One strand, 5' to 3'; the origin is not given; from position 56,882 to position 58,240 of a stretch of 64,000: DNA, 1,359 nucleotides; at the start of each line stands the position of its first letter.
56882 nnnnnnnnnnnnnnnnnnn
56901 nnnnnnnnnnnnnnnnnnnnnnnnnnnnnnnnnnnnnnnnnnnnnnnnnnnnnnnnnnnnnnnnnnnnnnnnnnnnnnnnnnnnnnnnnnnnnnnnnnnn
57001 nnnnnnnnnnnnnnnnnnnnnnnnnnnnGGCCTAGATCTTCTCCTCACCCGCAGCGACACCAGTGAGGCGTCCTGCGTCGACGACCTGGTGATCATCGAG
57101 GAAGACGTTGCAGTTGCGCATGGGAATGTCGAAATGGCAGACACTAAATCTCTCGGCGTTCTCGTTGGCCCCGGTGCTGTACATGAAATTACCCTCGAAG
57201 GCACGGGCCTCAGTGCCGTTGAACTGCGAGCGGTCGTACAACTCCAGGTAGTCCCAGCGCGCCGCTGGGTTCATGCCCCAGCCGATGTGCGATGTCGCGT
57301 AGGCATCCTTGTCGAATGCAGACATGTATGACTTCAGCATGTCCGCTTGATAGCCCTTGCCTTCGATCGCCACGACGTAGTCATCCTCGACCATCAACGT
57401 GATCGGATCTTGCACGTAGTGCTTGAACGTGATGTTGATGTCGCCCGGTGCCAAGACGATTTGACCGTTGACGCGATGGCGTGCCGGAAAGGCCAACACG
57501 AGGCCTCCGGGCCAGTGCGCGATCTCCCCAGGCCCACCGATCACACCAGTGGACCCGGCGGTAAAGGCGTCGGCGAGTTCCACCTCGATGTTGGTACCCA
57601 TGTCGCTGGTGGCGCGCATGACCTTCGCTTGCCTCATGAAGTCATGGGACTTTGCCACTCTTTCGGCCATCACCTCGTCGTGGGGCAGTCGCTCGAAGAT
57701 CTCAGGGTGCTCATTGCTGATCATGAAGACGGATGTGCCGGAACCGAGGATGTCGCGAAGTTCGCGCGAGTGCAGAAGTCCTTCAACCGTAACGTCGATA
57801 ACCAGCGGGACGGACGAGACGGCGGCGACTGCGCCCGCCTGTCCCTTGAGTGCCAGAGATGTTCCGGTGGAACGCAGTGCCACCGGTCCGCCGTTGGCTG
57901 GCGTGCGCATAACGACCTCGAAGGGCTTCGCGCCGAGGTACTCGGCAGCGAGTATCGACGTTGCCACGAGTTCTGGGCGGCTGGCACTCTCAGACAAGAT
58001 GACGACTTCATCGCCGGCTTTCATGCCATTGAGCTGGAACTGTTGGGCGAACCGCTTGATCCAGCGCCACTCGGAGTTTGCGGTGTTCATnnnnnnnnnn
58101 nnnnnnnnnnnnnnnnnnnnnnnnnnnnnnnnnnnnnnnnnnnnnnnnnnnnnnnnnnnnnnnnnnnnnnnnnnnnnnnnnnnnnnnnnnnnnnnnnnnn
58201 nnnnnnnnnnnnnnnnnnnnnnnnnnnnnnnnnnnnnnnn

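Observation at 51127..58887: Two GS-like ligases plus a class I amidotransferase wired to a NicX/NicD-like ring-cleavage pair: candidate undescribed gamma-glutamyl-dependent N-aromatic catabolic system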

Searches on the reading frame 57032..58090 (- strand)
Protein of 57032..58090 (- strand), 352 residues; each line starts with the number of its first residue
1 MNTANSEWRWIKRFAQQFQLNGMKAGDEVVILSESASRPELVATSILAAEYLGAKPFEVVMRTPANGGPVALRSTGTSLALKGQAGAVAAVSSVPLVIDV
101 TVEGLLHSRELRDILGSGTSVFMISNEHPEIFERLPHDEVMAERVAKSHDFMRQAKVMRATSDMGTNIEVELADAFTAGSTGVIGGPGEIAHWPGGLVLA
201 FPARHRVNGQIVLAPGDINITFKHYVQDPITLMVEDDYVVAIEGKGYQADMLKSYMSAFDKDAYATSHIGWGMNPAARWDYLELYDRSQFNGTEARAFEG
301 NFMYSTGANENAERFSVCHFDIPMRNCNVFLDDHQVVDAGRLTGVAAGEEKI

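Call 3: search_protein_families(library=pfam, proteins=[window:57032-58090:-])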
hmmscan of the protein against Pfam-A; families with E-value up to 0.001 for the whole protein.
window:57032-58090:- (352 aa): 0 families

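Call 4: search_protein_families(library=ncbifam, proteins=[window:57032-58090:-])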
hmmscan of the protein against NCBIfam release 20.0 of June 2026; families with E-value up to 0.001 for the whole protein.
window:57032-58090:- (352 aa): 0 families

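Call 6: search_solved_structures(query=window:57032-58087:-, max_evalue=10, show_alignments=3)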
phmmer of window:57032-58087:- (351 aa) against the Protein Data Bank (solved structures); distinct sequences matched with E-value up to 10: 4.
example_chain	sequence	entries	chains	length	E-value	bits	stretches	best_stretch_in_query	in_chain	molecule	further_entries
7cn3_A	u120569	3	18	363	1.5e-55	192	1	13-342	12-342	2,5-dihydroxypyridine 5,6-dioxygenase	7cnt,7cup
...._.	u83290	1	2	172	0.12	14.8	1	108-179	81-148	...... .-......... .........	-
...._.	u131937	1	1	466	0.95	11.9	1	144-202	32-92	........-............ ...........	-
4us5_A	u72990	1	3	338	1.6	11.1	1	89-148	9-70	LUCIFERASE-LIKE MONOOXYGENASE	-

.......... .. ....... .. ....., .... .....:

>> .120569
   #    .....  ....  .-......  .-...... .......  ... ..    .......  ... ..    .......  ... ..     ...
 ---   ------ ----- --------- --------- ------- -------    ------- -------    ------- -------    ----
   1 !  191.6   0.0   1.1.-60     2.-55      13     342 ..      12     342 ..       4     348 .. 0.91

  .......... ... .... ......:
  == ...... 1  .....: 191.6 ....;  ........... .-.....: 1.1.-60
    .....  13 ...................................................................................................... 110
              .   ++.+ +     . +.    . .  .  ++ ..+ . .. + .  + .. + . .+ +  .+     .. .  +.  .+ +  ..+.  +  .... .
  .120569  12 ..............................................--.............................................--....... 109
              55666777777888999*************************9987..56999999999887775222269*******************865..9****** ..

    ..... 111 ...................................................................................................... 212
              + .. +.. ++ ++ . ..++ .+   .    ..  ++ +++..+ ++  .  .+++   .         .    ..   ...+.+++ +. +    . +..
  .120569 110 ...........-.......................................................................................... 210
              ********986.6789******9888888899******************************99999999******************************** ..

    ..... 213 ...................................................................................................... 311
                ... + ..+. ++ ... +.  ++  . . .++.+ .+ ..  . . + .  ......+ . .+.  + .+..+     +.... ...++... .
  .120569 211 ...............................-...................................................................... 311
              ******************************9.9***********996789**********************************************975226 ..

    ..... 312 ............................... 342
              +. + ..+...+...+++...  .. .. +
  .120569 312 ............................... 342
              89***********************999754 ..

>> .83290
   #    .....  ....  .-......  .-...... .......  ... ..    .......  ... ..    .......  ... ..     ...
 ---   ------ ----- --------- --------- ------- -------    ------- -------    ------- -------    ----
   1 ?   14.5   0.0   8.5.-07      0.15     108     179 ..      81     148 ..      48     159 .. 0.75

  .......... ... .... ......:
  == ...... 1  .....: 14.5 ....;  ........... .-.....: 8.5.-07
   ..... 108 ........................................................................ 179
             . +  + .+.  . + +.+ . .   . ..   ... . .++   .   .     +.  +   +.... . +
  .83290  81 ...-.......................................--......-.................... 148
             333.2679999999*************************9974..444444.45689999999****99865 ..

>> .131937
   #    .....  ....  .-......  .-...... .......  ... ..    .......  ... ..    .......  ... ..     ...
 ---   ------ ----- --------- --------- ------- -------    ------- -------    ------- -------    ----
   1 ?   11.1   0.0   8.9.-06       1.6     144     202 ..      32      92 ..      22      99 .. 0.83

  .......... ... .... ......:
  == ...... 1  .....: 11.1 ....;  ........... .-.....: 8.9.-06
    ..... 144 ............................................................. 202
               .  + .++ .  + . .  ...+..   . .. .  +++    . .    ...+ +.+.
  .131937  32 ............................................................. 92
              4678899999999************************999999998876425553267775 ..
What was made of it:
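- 57032..58090 (-): NicX-family non-haem Fe(II) ring-cleaving dioxygenase (352 aa), from a distinct clade. phmmer against PDB 7CN3 gives E=1.5e-55 over residues 13-342 (call 6).
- On NicX family (PF26233; 2,5-dihydroxypyridine 5,6-dioxygenase): E=1.5e-55 to 7CN3 (call 6).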

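Call 7: find_encoding_contigs(protein=window:57032-58087:-, flank=10000, max_places=10)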
Protein window:57032-58087:- (351 aa): no gene with exactly this product is on record in the collection.
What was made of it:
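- Tried and rejected: Exact-protein look-up of the window NicX-like protein found nothing on record (call 7).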

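Call 9: find_homologous_proteins(query=window:57032-58087:-, max_evalue=1e-10)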
Query window:57032-58087:- (351 aa): 2878 proteins with E <= 1e-10 among 8000 candidates; the best 120 are listed.
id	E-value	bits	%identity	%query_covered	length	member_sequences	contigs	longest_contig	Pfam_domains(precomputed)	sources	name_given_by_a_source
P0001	1.5e-224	763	95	99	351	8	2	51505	PF26233.1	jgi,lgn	jgi:2,5-dihydroxypyridine 5,6-dioxygenase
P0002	1.4e-220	749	93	99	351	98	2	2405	PF26233.1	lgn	-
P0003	6.4e-210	714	90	99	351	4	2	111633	PF26233.1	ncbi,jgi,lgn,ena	-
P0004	4.2e-199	679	84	99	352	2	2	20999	PF26233.1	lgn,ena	-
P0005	5.8e-189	646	82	98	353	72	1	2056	PF26233.1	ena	-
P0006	3.3e-183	627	78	99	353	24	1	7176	PF26233.1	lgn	-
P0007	7.5e-183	625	77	99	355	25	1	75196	PF26233.1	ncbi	-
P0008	7.4e-181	619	77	98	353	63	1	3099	PF26233.1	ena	-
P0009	1.5e-179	615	77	99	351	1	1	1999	PF26233.1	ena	-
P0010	2.2e-179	614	77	99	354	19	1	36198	PF26233.1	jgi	jgi:2,5-dihydroxypyridine 5,6-dioxygenase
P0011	4.0e-179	613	77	99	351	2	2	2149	PF26233.1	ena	-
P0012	4.5e-179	613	76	99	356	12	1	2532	PF26233.1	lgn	-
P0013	5.3e-170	583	73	99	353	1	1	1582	PF26233.1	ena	-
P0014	2.1e-167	575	72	98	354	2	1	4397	PF26233.1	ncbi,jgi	jgi:2,5-dihydroxypyridine 5,6-dioxygenase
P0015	8.2e-166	569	71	98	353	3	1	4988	PF26233.1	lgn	-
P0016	1.3e-165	569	71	98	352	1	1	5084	PF26233.1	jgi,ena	jgi:2,5-dihydroxypyridine 5,6-dioxygenase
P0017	4.3e-165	567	71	98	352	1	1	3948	PF26233.1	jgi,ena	-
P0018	1.2e-164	566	70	98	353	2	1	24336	PF26233.1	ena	-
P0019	1.8e-164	565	71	98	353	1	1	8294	PF26233.1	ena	-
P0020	2.1e-164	565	71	98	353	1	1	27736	PF26233.1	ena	-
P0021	4.5e-164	564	70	98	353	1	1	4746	PF26233.1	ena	-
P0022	4.6e-164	564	70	98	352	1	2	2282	PF26233.1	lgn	-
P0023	5.1e-164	563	70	98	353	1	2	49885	PF26233.1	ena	-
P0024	5.3e-164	563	70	98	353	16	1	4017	PF26233.1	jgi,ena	-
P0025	5.3e-164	563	70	98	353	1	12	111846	PF26233.1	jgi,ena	jgi:2,5-dihydroxypyridine 5,6-dioxygenase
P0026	7.2e-164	563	70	98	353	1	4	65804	PF26233.1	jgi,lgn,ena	-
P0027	8.7e-164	563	69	98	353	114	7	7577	PF26233.1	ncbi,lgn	ncbi:MAG: peptidase M29 [Candidatus Nanopelagicales bacterium]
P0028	1.1e-163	562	70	98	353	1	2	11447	PF26233.1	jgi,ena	jgi:2,5-dihydroxypyridine 5,6-dioxygenase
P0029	2.6e-163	561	70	98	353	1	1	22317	PF26233.1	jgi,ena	-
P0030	3.8e-163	561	70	99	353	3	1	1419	PF26233.1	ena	-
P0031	5.3e-163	560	70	98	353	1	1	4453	PF26233.1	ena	-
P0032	6.9e-163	560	70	98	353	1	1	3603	PF26233.1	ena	-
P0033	8.9e-163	559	69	98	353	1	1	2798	PF26233.1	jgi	-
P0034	1.8e-162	558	69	98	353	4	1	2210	PF26233.1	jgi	jgi:2,5-dihydroxypyridine 5,6-dioxygenase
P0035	1.9e-162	558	70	98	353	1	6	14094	PF26233.1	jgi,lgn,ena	jgi:2,5-dihydroxypyridine 5,6-dioxygenase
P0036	2.1e-162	558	70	98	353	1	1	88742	PF26233.1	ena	-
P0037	3.0e-162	558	69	98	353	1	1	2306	PF26233.1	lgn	-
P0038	8.9e-162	556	69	98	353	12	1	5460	PF26233.1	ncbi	-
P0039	1.2e-161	556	69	98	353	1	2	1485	PF26233.1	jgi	jgi:2,5-dihydroxypyridine 5,6-dioxygenase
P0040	3.2e-161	554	70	98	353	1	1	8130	PF26233.1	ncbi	-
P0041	3.4e-161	554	69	98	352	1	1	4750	PF26233.1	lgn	-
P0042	1.2e-160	552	70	98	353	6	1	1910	PF26233.1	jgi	jgi:2,5-dihydroxypyridine 5,6-dioxygenase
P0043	1.2e-160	552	69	99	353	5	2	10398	PF26233.1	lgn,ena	-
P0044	3.1e-160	551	69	98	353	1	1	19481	PF26233.1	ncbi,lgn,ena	-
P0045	1.4e-159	549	68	98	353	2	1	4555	PF26233.1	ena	-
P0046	1.9e-159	548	68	98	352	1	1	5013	PF26233.1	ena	-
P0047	4.7e-159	547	69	98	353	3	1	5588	PF26233.1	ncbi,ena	-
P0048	6.6e-159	547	68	98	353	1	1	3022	PF26233.1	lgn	-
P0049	1.8e-158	545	69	98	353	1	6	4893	PF26233.1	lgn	-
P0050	9.0e-158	543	92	73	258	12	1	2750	PF26233.1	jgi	jgi:2,5-dihydroxypyridine 5,6-dioxygenase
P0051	1.1e-157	543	68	98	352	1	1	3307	PF26233.1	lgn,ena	-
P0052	8.4e-156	536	68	98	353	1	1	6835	PF26233.1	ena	-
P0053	9.4e-156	536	68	99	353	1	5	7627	PF26233.1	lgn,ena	-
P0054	1.5e-155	536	72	92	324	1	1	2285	PF26233.1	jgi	jgi:2,5-dihydroxypyridine 5,6-dioxygenase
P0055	1.9e-155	535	68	98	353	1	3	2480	PF26233.1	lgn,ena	-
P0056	2.8e-155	535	68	98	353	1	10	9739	PF26233.1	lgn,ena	-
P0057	3.4e-155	534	67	98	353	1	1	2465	PF26233.1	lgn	-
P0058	3.8e-155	534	68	98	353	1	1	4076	PF26233.1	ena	-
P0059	4.3e-155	534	68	98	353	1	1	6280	PF26233.1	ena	-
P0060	2.3e-154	532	68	98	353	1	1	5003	PF26233.1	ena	-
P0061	3.3e-150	518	68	99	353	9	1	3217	PF26233.1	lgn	-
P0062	8.6e-150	517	66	97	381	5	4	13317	PF26233.1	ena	-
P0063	1.4e-149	516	67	97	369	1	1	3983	PF26233.1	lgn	-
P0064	2.2e-147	509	66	97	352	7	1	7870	PF26233.1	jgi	jgi:2,5-dihydroxypyridine 5,6-dioxygenase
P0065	3.4e-147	508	66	96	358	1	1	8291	PF26233.1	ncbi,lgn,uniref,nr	ncbi:MAG: hypothetical protein Q4P07_13335 [Ornithinimicrobium sp.]|uniref:hypothetical protein n=1 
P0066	1.3e-146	506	66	99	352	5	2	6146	PF26233.1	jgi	jgi:2,5-dihydroxypyridine 5,6-dioxygenase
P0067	1.4e-146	506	66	96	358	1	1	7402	PF26233.1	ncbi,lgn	-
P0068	9.2e-145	500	66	99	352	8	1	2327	PF26233.1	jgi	jgi:2,5-dihydroxypyridine 5,6-dioxygenase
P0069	1.1e-144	500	65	97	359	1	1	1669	PF26233.1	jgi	jgi:2,5-dihydroxypyridine 5,6-dioxygenase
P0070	2.9e-144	499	64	99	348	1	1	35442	PF26233.1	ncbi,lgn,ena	-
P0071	5.2e-144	498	65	97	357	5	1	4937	PF26233.1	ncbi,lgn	-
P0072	7.1e-144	497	66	99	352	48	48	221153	PF26233.1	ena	-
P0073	8.6e-144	497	66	97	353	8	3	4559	PF26233.1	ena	-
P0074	1.1e-143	497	65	97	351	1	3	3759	PF26233.1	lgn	-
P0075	1.6e-143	496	65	96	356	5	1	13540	PF26233.1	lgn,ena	-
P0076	8.3e-143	494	65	97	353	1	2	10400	PF26233.1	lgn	-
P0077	1.0e-142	494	66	97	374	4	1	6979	PF26233.1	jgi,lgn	jgi:2,5-dihydroxypyridine 5,6-dioxygenase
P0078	6.1e-142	491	64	96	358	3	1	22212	PF26233.1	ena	-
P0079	3.4e-141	488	66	97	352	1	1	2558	PF26233.1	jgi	jgi:2,5-dihydroxypyridine 5,6-dioxygenase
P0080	1.0e-139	484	64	97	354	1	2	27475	PF26233.1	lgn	-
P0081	1.8e-138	480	63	97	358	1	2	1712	PF26233.1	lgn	-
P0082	1.9e-138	479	63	97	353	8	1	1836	PF26233.1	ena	-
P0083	7.2e-138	478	63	97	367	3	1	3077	PF26233.1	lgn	-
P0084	6.2e-137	474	62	99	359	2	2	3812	PF26233.1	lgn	-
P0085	6.8e-137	474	63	99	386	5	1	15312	PF26233.1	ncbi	ncbi:MAG TPA: hypothetical protein VH502_16045 [Actinoplanes sp.]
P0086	2.2e-136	473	62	98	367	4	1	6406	PF26233.1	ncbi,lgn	-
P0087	4.0e-136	472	63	98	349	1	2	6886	PF26233.1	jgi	jgi:2,5-dihydroxypyridine 5,6-dioxygenase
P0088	7.0e-136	471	61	99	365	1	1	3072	PF26233.1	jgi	jgi:2,5-dihydroxypyridine 5,6-dioxygenase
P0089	1.1e-135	470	62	97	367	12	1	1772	PF26233.1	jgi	-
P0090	3.4e-135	469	64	97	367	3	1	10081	PF26233.1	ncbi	-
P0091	3.4e-135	469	63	96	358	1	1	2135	PF26233.1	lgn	-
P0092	3.7e-134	465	62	98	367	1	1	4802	PF26233.1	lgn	-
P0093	9.4e-134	464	62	99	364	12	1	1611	PF26233.1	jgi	jgi:2,5-dihydroxypyridine 5,6-dioxygenase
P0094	1.9e-133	463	63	97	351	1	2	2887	PF26233.1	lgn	-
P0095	3.0e-133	462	61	98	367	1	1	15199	PF26233.1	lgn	-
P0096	6.6e-133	461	62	97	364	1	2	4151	PF26233.1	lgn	-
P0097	8.0e-133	461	68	85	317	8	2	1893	PF26233.1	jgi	jgi:2,5-dihydroxypyridine 5,6-dioxygenase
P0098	1.4e-132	460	62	98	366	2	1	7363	PF26233.1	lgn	-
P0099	1.6e-132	460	60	98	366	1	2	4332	PF26233.1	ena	-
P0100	1.7e-132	460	61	97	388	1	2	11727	PF26233.1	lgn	-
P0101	1.7e-132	460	61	97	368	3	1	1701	PF26233.1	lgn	-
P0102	4.9e-132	458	60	99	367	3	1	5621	PF26233.1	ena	-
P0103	4.9e-132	458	61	98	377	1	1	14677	PF26233.1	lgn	-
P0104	9.8e-132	457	61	97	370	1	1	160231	PF26233.1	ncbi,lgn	-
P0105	1.3e-131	457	61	97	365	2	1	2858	PF26233.1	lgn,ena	-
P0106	3.7e-131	455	60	98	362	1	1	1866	PF26233.1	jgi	jgi:2,5-dihydroxypyridine 5,6-dioxygenase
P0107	5.2e-131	455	59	99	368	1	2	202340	PF26233.1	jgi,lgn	-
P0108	5.4e-131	455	60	99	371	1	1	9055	PF26233.1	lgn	-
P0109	1.6e-130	453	61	98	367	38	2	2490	PF26233.1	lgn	-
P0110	1.3e-129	450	60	97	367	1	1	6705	PF26233.1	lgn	-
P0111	5.8e-129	448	59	99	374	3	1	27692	PF26233.1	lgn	-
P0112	2.2e-128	446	60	99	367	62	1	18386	PF26233.1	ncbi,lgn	-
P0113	3.8e-128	446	61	97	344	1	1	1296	PF26233.1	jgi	jgi:2,5-dihydroxypyridine 5,6-dioxygenase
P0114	4.8e-128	445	61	98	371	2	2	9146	PF26233.1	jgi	jgi:2,5-dihydroxypyridine 5,6-dioxygenase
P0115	6.7e-128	445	59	97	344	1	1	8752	PF26233.1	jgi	jgi:2,5-dihydroxypyridine 5,6-dioxygenase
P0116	5.9e-127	442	60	97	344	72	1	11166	PF26233.1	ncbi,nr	ncbi:MAG: 2,5-dihydroxypyridine 5,6-dioxygenase [Gaiellales bacterium]|nr:2,5-dihydroxypyridine 5,6-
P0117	1.5e-126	440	59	97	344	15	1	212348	PF26233.1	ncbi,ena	-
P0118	5.0e-126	439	60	97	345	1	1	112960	PF26233.1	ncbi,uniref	ncbi:leucyl aminopeptidase [Streptosporangium sp. NPDC051022]|uniref:leucyl aminopeptidase n=1 Tax=S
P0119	5.7e-126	438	59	97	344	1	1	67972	PF26233.1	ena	-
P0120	6.5e-126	438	60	97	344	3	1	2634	PF26233.1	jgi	jgi:2,5-dihydroxypyridine 5,6-dioxygenase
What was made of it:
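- Source annotations call the protein 2,5-DHP dioxygenase (call 9).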

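Call 10: find_encoding_contigs(protein=P0003, flank=10000, max_places=3)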
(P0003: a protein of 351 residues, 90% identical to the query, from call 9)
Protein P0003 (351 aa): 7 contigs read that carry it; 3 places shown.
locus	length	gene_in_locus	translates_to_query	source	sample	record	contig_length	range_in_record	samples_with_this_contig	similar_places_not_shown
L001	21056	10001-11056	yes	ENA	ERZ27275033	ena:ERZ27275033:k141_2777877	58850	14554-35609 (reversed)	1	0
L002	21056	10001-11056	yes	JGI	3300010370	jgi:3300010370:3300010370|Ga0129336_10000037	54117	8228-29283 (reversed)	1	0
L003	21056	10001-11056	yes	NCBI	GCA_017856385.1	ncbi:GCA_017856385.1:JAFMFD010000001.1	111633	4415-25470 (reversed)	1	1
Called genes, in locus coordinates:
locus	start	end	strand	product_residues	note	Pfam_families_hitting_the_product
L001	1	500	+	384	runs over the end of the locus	PF02771:Acyl-CoA_dh_N, PF02770:Acyl-CoA_dh_M, PF00441:Acyl-CoA_dh_1, PF08028:Acyl-CoA_dh_2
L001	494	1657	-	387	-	PF02515:CoA_transf_3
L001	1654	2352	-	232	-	PF00117:GATase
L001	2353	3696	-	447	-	PF00120:Gln-synt_C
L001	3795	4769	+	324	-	PF08240:ADH_N, PF16912:Glu_dehyd_C (weak), PF00107:ADH_zinc_N, PF13602:ADH_zinc_N_2 (weak)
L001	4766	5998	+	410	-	PF00067:p450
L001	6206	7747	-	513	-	PF13520:AA_permease_2, PF00324:AA_permease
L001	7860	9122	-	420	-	PF02771:Acyl-CoA_dh_N, PF02770:Acyl-CoA_dh_M, PF00441:Acyl-CoA_dh_1, PF08028:Acyl-CoA_dh_2 (weak)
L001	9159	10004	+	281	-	PF00561:Abhydrolase_1, PF00975:Thioesterase (weak), PF12146:Hydrolase_4, PF12697:Abhydrolase_6, PF00561:Abhydrolase_1 (weak)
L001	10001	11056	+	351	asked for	PF26233:NicX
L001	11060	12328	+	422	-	PF00120:Gln-synt_C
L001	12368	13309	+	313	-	PF00296:Bac_luciferase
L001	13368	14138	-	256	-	PF00005:ABC_tran, PF13304:AAA_21 (faint)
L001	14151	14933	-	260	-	PF00528:BPD_transp_1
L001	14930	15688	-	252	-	PF00528:BPD_transp_1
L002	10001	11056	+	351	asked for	PF26233:NicX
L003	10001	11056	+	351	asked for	PF26233:NicX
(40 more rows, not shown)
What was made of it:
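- On NicX family (PF26233; 2,5-dihydroxypyridine 5,6-dioxygenase): Homologues carry PF26233 (calls 9, 10).
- Checked: It matches P. putida NicX (PDB 7CN3) over its full length at E=1.5e-55 (call 6), and its relatives carry Pfam PF26233 'NicX' (calls 9, 10).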

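Call 11: find_encoding_contigs(protein=P0007, flank=10000, max_places=3)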
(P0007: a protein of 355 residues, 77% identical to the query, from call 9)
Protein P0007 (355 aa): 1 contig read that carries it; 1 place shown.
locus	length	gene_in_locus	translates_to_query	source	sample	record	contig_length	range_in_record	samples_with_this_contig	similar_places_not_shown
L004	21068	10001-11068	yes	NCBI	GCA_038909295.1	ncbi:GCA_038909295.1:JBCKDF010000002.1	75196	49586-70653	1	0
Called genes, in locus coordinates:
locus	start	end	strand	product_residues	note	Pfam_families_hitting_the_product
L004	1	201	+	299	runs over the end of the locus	PF02900:LigB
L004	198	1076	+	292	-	PF01557:FAA_hydrolase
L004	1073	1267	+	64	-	PF06902:Fer4_19 (weak), PF13459:Fer4_15, PF13370:Fer4_13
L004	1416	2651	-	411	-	PF00872:Transposase_mut, PF10551:MULE (weak)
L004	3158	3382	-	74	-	PF04255:DUF433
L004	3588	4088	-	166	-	PF00903:Glyoxalase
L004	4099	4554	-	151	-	PF18029:Glyoxalase_6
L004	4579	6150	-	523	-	PF13520:AA_permease_2, PF00324:AA_permease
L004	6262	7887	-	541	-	PF00501:AMP-binding, PF13193:AMP-binding_C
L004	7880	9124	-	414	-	PF02771:Acyl-CoA_dh_N, PF02770:Acyl-CoA_dh_M (weak), PF00441:Acyl-CoA_dh_1, PF08028:Acyl-CoA_dh_2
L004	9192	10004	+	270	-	PF00561:Abhydrolase_1, PF00975:Thioesterase (weak), PF12146:Hydrolase_4, PF12697:Abhydrolase_6, PF00561:Abhydrolase_1 (weak)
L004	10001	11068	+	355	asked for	PF26233:NicX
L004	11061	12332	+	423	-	PF00120:Gln-synt_C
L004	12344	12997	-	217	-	PF00440:TetR_N, PF02909:TetR_C_1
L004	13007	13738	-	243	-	PF00117:GATase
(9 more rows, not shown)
